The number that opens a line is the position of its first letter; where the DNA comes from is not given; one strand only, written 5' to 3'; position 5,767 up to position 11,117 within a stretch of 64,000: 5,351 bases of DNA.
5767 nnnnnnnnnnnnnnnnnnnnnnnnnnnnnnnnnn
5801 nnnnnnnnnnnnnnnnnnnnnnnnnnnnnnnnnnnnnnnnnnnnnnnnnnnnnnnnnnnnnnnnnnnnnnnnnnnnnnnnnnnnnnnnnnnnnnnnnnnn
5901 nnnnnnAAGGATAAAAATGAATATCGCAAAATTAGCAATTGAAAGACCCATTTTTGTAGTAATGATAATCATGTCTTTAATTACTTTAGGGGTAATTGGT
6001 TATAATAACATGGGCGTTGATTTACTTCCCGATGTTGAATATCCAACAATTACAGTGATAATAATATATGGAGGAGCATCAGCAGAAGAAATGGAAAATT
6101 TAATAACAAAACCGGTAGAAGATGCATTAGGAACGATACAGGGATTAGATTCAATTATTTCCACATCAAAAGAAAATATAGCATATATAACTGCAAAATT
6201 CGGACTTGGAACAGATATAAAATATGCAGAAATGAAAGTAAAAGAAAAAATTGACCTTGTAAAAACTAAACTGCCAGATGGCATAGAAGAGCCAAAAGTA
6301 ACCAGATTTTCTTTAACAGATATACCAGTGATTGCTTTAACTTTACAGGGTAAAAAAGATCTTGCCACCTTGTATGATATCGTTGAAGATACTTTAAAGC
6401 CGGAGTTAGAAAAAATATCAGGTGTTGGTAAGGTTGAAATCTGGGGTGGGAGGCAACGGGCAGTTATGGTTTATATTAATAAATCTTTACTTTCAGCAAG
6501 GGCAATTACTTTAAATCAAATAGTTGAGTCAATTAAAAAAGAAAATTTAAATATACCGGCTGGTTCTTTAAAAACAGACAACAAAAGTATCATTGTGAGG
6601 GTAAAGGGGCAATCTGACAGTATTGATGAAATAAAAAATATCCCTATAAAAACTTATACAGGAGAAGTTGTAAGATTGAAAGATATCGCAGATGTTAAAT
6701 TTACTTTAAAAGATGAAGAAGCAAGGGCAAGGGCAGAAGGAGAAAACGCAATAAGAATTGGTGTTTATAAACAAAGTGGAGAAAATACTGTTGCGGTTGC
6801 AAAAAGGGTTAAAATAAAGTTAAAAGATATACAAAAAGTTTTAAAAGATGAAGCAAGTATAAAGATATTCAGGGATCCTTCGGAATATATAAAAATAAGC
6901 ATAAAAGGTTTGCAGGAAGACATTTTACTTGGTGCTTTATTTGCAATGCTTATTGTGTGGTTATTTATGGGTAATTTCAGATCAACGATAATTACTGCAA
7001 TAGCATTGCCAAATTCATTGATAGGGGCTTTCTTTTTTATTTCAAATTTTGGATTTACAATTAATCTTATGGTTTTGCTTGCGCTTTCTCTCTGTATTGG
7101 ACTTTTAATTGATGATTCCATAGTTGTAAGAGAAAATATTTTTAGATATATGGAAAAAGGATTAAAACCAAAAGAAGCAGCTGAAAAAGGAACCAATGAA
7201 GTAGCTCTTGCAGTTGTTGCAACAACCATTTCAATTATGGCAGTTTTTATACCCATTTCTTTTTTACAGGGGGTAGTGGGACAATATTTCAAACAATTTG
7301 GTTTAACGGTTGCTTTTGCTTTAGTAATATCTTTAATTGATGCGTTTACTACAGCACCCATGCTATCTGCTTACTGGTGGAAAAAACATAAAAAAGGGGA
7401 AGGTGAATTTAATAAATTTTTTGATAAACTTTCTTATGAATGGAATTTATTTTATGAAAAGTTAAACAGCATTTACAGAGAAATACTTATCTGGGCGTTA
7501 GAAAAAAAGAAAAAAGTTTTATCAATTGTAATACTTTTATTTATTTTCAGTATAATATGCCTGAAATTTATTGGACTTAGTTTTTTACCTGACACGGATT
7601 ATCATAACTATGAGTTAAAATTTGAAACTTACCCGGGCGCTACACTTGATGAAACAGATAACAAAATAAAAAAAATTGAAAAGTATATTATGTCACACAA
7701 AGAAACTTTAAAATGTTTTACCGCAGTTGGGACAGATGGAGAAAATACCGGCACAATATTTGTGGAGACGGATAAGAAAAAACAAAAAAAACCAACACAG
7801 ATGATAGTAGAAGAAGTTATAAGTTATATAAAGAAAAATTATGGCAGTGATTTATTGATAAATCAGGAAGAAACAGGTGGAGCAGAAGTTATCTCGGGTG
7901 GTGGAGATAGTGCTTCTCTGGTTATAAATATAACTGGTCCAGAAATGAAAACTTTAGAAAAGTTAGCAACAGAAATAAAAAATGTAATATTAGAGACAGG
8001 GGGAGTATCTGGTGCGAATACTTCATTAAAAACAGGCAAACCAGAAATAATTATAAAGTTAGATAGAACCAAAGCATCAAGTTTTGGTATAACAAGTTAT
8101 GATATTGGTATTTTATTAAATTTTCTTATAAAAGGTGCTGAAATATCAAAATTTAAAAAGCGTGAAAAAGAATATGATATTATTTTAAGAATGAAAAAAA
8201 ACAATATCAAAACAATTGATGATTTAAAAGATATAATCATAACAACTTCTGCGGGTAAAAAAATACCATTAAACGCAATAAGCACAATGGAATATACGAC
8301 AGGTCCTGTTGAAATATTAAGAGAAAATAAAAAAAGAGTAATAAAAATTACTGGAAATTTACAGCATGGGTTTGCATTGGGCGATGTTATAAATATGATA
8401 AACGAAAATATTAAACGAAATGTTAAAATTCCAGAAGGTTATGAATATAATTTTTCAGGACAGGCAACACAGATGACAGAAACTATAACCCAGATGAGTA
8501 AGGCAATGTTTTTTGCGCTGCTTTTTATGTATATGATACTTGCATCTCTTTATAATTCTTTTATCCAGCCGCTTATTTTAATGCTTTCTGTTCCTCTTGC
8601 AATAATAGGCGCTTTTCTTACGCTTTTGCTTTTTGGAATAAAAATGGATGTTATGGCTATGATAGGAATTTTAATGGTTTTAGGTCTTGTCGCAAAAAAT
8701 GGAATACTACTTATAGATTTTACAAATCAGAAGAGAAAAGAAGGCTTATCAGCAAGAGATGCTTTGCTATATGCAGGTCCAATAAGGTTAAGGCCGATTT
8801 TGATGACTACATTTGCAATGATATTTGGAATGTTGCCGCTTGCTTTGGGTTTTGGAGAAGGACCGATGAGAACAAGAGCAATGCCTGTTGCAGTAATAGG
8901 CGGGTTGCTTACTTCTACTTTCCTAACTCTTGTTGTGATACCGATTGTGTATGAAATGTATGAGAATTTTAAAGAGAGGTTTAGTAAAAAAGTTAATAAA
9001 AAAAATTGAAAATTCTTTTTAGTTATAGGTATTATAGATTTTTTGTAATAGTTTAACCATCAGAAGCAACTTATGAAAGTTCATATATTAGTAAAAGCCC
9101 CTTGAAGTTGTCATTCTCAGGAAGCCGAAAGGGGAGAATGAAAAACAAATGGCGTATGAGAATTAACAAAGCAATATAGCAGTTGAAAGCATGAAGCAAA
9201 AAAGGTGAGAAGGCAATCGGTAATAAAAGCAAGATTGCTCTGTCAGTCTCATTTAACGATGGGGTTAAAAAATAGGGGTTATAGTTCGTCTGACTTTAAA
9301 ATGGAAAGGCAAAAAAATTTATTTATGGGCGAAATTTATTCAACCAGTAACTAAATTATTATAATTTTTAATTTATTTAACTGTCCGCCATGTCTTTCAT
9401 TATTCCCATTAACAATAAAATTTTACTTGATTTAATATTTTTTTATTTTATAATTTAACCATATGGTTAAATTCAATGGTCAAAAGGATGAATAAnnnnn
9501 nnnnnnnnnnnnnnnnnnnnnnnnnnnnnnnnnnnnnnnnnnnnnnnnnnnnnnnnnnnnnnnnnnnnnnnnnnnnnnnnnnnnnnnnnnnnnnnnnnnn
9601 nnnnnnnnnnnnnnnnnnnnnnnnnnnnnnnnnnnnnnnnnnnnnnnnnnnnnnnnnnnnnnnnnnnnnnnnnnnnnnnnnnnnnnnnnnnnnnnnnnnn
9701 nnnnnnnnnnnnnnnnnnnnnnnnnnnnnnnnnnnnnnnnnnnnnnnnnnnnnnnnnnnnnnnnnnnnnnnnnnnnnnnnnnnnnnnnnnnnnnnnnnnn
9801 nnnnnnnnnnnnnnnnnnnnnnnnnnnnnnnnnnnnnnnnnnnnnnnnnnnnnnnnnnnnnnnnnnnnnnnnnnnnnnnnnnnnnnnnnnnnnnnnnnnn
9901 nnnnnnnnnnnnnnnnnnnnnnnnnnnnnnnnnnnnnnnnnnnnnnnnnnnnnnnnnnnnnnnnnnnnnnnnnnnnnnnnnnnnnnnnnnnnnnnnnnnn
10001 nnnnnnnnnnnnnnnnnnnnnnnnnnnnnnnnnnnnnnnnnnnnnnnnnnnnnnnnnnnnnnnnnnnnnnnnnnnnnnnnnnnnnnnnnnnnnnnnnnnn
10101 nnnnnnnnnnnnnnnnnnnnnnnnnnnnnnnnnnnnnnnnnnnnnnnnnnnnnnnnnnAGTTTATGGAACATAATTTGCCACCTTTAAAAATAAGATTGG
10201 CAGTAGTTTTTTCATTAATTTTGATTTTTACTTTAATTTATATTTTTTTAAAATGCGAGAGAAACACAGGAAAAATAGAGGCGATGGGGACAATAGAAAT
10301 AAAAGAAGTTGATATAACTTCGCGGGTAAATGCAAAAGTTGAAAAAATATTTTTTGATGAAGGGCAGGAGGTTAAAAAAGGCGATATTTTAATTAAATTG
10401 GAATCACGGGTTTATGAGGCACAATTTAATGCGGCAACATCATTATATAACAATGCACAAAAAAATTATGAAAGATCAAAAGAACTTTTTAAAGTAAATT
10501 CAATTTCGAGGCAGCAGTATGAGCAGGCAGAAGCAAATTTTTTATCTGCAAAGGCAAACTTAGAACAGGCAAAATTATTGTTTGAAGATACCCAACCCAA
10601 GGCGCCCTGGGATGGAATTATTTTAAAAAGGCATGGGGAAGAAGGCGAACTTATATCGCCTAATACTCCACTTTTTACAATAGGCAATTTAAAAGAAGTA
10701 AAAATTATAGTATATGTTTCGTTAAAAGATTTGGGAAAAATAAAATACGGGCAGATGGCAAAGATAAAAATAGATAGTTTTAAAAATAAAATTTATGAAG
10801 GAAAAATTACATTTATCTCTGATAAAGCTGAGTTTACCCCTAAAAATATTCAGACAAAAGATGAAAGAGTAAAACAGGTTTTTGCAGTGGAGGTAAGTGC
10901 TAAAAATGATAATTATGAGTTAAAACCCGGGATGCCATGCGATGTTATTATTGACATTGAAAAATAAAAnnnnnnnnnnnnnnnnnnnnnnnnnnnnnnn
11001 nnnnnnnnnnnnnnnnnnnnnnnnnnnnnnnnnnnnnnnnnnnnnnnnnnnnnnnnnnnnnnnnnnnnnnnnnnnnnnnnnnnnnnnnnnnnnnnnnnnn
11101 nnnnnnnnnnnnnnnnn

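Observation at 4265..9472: The same 20-bp palindromic operator appears in two efflux-associated promoters, suggesting one TetR regulator controls both pumps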

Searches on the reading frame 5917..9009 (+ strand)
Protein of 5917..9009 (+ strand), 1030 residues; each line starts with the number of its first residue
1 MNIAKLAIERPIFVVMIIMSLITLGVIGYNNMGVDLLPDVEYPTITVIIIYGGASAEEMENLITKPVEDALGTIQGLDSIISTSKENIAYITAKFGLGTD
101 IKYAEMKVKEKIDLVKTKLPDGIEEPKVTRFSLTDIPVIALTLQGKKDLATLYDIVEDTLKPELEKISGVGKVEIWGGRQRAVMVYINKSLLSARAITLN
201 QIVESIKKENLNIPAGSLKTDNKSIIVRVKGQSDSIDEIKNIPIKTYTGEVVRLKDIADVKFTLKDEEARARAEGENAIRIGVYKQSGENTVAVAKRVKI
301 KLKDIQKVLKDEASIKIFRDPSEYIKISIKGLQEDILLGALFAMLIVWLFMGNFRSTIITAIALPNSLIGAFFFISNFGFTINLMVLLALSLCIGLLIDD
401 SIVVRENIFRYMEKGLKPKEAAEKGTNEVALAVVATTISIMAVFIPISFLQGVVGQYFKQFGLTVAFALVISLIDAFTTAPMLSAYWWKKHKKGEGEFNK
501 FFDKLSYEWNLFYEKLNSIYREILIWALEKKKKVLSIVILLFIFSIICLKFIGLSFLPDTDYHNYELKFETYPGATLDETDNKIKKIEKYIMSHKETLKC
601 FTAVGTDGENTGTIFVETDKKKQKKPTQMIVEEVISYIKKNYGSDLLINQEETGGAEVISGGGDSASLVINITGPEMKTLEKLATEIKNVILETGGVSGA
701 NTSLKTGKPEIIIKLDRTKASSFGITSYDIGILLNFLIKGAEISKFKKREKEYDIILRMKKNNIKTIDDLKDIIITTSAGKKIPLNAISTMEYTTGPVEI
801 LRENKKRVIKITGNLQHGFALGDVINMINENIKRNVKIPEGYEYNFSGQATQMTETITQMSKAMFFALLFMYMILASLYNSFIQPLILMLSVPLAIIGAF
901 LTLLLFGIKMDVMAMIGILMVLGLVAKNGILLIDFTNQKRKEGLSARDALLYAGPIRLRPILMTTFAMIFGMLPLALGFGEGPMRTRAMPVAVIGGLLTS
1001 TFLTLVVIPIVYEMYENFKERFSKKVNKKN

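Call 12: search_protein_families(library=pfam, proteins=[window:5917-9009:+])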
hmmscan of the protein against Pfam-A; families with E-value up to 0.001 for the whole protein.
window:5917-9009:+ (1030 aa): 3 families
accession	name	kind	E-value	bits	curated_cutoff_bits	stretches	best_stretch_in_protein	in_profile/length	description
PF00873.25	ACR_tran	-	1.8e-270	900.4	28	1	3-1014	1-1019/1021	AcrB/AcrD/AcrF family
PF03176.21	MMPL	-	1.7e-08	34.3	20.5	1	825-1012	107-299/333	MMPL family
PF02355.23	SecD_SecF_C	-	1.9e-05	24.6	20.5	0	338-487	38-186/189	Protein export membrane protein SecD/SecF, C-terminal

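Call 45: search_protein_families(library=ncbifam, proteins=[window:5917-9006:+], max_evalue=0.00001)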
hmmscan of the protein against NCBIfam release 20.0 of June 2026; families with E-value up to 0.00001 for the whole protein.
window:5917-9006:+ (1030 aa): 15 families
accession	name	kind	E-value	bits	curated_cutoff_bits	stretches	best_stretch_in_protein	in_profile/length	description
NF033617.1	RND_permease_2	subfamily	1.6e-250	834.2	1250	1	5-1015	2-1007/1009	multidrug efflux RND transporter permease subunit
NF000282.2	RND_permease_1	subfamily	3.2e-194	647.7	1250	1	5-1014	2-1026/1029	multidrug efflux RND transporter permease subunit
TIGR00915.1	2A0602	subfamily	1.2e-174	582.9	940.35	1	4-1021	2-1035/1050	efflux RND transporter permease subunit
NF007905.0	PRK10614.1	equivalog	1.5e-158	529.4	1774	1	1-1028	1-1021/1025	multidrug efflux RND transporter permease subunit MdtC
NF007798.0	PRK10503.1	equivalog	1.7e-158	529.1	1584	1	5-1028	14-1035/1040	MdtB/MuxB family multidrug efflux RND transporter permease subunit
NF007133.0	PRK09579.1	equivalog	4.5e-149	497.9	1763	1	1-1017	1-1004/1017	multidrug efflux RND transporter permease subunit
TIGR00914.1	2A0601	subfamily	8e-145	484.1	701.45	1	3-1025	5-1045/1051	CusA/CzcA family heavy metal efflux RND transporter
NF007842.1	PRK10555.1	equivalog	1.1e-134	450.6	1854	1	4-1014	2-1025/1036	multidrug efflux RND transporter permease AcrD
NF007131.0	PRK09577.1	equivalog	3.3e-129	432.3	1768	1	4-1015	2-1022/1045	multidrug efflux RND transporter permease subunit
NF011706.2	PRK15127.1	equivalog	1.1e-114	384.5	2150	1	6-1026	4-1037/1049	multidrug efflux RND transporter permease subunit AcrB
NF000037.1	RND_perm_OqxB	exception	3.2e-114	382.8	2200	1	1-1015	1-1034/1050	multidrug efflux RND transporter permease subunit OqxB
TIGR00921.1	2A067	subfamily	1.9e-12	46.1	351.9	2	331-550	189-403/733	hydrophobe/amphiphile efflux-3 (HAE3) family transporter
TIGR00916.1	2A0604s01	subfamily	3.4e-09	36.7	148.6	1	337-474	91-228/231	SecD/SecF family protein translocase subunit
NF009583.0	PRK13024.1-3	subfamily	2.2e-08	32.6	721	1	337-556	286-488/755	protein translocase subunit SecDF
NF009580.0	PRK13023.1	equivalog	2.4e-07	29.4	1153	1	337-493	298-453/775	protein translocase subunit SecDF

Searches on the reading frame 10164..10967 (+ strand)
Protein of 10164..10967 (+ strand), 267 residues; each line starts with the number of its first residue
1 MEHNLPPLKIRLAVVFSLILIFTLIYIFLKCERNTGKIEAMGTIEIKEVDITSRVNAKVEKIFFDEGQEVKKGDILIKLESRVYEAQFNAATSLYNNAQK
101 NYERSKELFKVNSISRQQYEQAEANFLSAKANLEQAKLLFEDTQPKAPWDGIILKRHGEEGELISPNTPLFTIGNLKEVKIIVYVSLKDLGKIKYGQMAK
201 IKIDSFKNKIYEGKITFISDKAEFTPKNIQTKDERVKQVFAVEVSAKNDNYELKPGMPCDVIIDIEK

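Call 12: search_protein_families(library=pfam, proteins=[window:10164-10967:+])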
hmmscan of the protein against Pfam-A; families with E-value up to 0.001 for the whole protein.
window:10164-10967:+ (267 aa): 4 families
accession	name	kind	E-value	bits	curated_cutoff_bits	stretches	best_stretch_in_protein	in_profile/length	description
PF16576.10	HlyD_D23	-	5.8e-24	85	30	1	37-257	5-212/214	Barrel-sandwich domain of CusB or HlyD membrane-fusion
PF13437.12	HlyD_3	-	2.1e-17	64.2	22.2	1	146-256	3-106/106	HlyD family secretion protein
PF13533.13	Biotin_lipoyl_2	-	4.6e-07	29.9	29.8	1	51-80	3-32/32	Biotin-lipoyl like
PF00364.28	Biotin_lipoyl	-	0.00018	21.7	22.1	0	48-79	42-73/73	Biotin-requiring enzyme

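Call 45: search_protein_families(library=ncbifam, proteins=[window:10164-10964:+], max_evalue=0.00001)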
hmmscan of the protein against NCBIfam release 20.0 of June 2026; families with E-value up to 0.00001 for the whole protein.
window:10164-10964:+ (267 aa): 21 families
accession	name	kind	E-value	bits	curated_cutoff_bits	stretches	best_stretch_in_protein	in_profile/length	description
NF002939.0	PRK03598.1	equivalog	2.2e-46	158.5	393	2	116-263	178-325/332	secretion protein HlyD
TIGR01730.1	RND_mfp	subfamily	5.2e-44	150.5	94.9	1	38-264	15-245/322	efflux RND transporter periplasmic adaptor subunit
TIGR00998.1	8a0101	subfamily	2.8e-26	92.3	390.8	2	128-219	190-282/334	EmrA/EmrK family multidrug efflux transporter periplasmic adaptor subunit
TIGR00999.1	8a0102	subfamily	3e-25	88.8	319.3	1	67-261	1-199/271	CzcB/NccB family metal efflux transporter periplasmic adaptor subunit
NF007785.0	PRK10476.1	equivalog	4.7e-20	71.7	376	2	119-218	185-284/347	multidrug transporter subunit MdtN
TIGR01843.1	type_I_hlyD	subfamily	4.5e-19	68.7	208.65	2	116-265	244-398/422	HlyD family type I secretion periplasmic adaptor subunit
TIGR02971.1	heterocyst_DevB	subfamily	6.7e-18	65.2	129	1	99-216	160-276/327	ABC exporter membrane fusion protein, DevB family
NF033834.1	RND_adapt_MexA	exception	2.5e-17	63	750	1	50-165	65-180/373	multidrug efflux RND transporter periplasmic adaptor subunit MexA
NF011715.0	PRK15136.1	equivalog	2.7e-14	52.6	563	1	11-92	26-105/390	multidrug efflux MFS transporter periplasmic adaptor subunit EmrA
NF045904.1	RND-peri-MexE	equivalog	1.2e-12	47.4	714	1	35-202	55-230/390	multidrug efflux RND transporter periplasmic adaptor subunit MexE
NF008589.1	PRK11556.1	equivalog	2.2e-12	46.6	391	1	40-194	75-246/392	MdtA/MuxA family multidrug efflux RND transporter periplasmic adaptor subunit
NF007132.1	PRK09578.1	equivalog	2.3e-12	46.4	512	1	47-178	64-211/396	MexX/AxyX family multidrug efflux RND transporter periplasmic adaptor subunit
NF000272.2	OqxA_adapt_sub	exception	3e-11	42.9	835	1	42-166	60-199/391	multidrug efflux RND transporter periplasmic adaptor subunit OqxA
TIGR01000.1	bacteriocin_acc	subfamily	3.2e-11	42.8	258.85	0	14-103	24-115/457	bacteriocin secretion accessory protein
NF033138.2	RND-peri-MexC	equivalog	4.1e-09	36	625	1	42-156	56-185/375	MexC family multidrug efflux RND transporter periplasmic adaptor subunit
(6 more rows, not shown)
